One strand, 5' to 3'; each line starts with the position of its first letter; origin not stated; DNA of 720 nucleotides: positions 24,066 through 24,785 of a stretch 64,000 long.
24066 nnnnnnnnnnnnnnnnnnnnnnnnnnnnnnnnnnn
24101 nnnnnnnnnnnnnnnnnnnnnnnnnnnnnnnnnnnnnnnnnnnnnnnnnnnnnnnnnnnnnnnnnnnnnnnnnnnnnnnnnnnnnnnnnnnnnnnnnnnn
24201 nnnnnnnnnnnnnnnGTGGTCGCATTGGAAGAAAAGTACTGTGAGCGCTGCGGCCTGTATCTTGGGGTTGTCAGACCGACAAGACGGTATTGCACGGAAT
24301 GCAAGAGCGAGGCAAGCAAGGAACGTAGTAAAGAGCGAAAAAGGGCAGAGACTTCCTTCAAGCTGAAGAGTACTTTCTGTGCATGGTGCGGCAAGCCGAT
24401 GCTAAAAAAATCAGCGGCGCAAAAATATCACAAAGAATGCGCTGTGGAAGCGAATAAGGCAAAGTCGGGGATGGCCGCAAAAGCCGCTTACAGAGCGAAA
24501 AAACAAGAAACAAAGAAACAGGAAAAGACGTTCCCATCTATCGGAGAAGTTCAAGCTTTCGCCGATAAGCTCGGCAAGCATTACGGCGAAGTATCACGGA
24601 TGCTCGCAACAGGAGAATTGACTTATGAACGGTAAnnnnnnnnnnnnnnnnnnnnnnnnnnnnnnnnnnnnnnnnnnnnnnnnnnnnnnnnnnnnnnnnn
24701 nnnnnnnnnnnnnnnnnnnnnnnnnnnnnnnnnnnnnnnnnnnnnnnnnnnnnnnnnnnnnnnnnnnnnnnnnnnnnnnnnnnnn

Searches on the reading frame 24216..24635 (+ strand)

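Call 93: search_protein_families(library=pfam, proteins=[window:24216-24635:+], max_evalue=0.01)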
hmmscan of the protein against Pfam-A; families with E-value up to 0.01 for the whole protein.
window:24216-24635:+ (139 aa): 3 families
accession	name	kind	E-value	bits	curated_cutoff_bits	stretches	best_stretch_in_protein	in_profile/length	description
PF18912.6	DZR_2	-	0.00016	21.8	27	0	4-30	34-56/56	Double zinc ribbon domain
PF12773.13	DZR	-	0.0021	18.6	27.3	0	5-36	11-37/45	Double zinc ribbon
PF13240.11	Zn_Ribbon_1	-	0.0055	16.9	25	0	54-63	1-10/23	zinc-ribbon domain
